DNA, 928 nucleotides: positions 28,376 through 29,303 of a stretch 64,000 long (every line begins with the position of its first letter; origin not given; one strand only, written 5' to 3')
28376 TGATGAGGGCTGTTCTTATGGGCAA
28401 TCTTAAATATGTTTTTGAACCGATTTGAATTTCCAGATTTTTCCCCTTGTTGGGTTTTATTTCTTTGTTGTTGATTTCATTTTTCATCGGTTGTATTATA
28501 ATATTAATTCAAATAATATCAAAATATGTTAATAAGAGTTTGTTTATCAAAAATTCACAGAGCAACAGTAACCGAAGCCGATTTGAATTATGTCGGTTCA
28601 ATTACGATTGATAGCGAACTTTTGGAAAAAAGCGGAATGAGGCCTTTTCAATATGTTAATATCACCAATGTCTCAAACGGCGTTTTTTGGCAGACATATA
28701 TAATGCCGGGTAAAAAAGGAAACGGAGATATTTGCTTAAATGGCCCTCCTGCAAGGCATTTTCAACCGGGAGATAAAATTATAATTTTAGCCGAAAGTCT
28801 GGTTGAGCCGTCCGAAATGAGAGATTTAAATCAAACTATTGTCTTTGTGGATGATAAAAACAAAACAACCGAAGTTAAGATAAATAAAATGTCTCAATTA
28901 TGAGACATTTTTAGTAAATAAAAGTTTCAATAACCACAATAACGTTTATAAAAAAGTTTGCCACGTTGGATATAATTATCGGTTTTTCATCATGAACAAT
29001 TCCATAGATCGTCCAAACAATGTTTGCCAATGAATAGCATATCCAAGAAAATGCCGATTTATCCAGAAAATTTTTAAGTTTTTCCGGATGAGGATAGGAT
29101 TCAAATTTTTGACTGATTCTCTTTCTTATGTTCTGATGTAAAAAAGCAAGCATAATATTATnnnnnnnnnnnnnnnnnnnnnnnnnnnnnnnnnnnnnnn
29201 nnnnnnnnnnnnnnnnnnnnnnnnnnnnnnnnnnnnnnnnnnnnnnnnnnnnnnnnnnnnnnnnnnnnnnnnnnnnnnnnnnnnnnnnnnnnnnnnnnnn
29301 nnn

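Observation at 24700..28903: High-GC NMO flavoenzyme + cysteine-synthase-like PLP enzyme beside a CofE-like ligase and PanD: candidate small-molecule biosynthetic cluster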

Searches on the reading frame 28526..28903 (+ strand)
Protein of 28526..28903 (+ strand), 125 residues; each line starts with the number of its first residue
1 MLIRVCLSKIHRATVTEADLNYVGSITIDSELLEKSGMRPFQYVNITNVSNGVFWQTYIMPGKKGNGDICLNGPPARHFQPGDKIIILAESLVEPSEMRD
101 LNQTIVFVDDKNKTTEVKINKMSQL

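Call 4: search_protein_families(library=pfam, proteins=[window:28526-28903:+], max_evalue=0.01)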
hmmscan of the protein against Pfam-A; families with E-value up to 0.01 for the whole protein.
window:28526-28903:+ (125 aa): 1 family
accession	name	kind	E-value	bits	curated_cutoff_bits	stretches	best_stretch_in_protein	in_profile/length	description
PF02261.22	Asp_decarbox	-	3.6e-40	136.9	25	1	1-114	1-114/115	Aspartate decarboxylase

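Call 5: search_protein_families(library=ncbifam, proteins=[window:28526-28903:+], max_evalue=0.01)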
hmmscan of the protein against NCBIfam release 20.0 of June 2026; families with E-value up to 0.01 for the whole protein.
window:28526-28903:+ (125 aa): 1 family
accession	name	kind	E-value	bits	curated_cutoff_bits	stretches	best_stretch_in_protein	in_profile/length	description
TIGR00223.1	panD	equivalog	4.3e-34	117.2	106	1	2-120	2-120/126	aspartate 1-decarboxylase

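Call 32: search_solved_structures(query=window:28526-28903:+, max_evalue=0.001, show_alignments=3)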
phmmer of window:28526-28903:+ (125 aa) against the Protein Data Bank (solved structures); distinct sequences matched with E-value up to 0.001: 26.
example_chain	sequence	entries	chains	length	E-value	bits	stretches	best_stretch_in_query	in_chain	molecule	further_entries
2c45_A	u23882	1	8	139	2.1e-23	85.8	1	3-116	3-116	Aspartate 1-decarboxylase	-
1vc3_B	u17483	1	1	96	3.5e-20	75.4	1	26-118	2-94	L-Aspartate-alpha-Decarboxylase heavy chain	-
2eeo_B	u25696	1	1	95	5.4e-20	74.8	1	26-118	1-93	Aspartate 1-decarboxylase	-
3oug_A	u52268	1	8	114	1.1e-19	73.8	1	1-97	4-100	Aspartate 1-decarboxylase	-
3plx_B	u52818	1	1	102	5.6e-15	58.6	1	26-117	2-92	Aspartate 1-decarboxylase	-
1ppy_A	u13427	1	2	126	9.8e-15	57.8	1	4-113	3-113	Aspartate 1-decarboxylase precursor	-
1pqe_A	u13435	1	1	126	2.6e-14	56.4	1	4-113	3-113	Aspartate 1-decarboxylase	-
4cs0_A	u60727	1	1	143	3.3e-14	56.1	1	3-113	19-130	ASPARTATE 1-DECARBOXYLASE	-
1pqh_A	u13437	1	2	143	3.3e-14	56.1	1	3-113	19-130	Aspartate 1-decarboxylase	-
1uhd_A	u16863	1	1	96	6.3e-14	55.2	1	26-116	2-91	Aspartate 1-decarboxylase alpha chain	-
4azd_A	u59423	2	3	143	6.4e-14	55.2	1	3-113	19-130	ASPARTATE 1-DECARBOXYLASE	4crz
1pqf_A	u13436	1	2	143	8.8e-14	54.7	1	3-113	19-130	Aspartate 1-decarboxylase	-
1uhe_A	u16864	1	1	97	1e-13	54.6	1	26-116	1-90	Aspartate 1-decarboxylase alpha chain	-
1pt1_A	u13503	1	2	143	3.2e-13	52.9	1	3-113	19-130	Aspartate 1-decarboxylase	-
1pt0_A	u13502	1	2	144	3.2e-13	52.9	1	3-113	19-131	Aspartate 1-decarboxylase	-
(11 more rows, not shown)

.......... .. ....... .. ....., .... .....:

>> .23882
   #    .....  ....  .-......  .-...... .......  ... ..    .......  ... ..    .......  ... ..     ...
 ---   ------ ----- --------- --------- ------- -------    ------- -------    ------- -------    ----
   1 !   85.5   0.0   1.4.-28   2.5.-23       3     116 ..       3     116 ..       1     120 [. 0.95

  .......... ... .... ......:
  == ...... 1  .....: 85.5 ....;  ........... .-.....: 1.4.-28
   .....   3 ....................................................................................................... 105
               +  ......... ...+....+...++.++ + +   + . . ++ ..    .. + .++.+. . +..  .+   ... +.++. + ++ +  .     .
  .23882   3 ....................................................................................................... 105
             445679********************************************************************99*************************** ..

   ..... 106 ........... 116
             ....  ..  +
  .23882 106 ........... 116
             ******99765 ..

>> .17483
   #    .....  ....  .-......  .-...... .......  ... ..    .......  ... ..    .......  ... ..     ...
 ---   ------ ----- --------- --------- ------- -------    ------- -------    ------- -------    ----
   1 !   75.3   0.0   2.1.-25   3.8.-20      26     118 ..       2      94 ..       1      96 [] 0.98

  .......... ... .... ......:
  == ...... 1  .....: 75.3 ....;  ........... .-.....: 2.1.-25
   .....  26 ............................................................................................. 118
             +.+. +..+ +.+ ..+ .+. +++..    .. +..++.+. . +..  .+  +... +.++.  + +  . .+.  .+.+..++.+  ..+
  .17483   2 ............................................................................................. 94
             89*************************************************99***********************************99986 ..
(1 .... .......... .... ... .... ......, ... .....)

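Call 79: search_protein_representatives(protein=window:28526-28903:+)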
Query: 125 residues. Proteins with E-value up to 0.001 (for the whole library): 3789; up to 1e-10: 1317; up to 1e-30: 18. The best 150 are listed.
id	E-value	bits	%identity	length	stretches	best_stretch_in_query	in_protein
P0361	2.3e-46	172.8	77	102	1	1-101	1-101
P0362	2.5e-42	159.8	61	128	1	8-118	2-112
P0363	8.4e-39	148.4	56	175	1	3-118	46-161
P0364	4.8e-38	146.0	55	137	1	5-121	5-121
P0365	5.6e-36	139.3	53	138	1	1-121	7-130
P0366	8.8e-36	138.7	59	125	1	1-118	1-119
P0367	1.3e-35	138.1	53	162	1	3-118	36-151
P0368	1.5e-35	137.9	55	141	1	3-121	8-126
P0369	1.1e-34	135.2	66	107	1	2-90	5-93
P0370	1.8e-34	134.4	53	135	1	5-122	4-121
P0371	4.7e-34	133.1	55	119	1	1-118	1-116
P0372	1.2e-33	131.7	52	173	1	3-118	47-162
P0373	1.7e-33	131.3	56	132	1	3-118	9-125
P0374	6.1e-33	129.5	55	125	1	1-123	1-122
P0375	1.4e-32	128.3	74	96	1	1-77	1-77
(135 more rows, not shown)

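Call 85: list_cluster_members(proteins=[P0241, window:28526-28903:+, window:24824-25912:+, P0121])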
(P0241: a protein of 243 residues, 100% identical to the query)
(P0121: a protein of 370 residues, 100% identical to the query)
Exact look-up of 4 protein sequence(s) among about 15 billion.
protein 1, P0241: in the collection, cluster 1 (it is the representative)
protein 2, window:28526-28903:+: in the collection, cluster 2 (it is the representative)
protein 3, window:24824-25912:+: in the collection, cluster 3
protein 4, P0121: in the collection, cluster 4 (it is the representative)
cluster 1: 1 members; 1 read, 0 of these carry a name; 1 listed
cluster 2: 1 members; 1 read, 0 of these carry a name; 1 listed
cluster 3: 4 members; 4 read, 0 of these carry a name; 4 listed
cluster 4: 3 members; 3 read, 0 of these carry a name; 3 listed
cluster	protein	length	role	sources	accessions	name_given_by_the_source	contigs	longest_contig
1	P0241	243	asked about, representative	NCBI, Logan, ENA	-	-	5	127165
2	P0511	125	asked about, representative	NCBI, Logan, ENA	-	-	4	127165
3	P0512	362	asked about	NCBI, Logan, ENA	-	-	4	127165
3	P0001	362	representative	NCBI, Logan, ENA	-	-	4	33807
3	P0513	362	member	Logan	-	-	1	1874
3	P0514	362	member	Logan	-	-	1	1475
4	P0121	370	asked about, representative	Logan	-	-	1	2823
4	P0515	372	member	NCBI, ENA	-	-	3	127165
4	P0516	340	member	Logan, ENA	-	-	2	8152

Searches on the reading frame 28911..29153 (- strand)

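Call 4: search_protein_families(library=pfam, proteins=[window:28911-29153:-], max_evalue=0.01)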
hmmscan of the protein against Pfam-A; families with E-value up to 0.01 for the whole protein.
window:28911-29153:- (80 aa): 1 family
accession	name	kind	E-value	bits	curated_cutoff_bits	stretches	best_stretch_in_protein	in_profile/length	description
PF03083.21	MtN3_slv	-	7.2e-05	23.2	23.7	1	37-75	39-77/87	Sugar efflux transporter for intercellular exchange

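Call 5: search_protein_families(library=ncbifam, proteins=[window:28911-29153:-], max_evalue=0.01)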
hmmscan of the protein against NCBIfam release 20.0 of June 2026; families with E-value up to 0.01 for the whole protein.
window:28911-29153:- (80 aa): 2 families
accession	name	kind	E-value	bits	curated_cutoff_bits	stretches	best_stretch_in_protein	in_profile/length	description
NF037969.1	SemiSWEET_3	subfamily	1.7e-08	34.6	100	1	32-77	44-89/97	SemiSWEET transporter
NF037968.1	SemiSWEET_2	subfamily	8.8e-07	29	80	1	29-75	25-71/76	SemiSWEET transporter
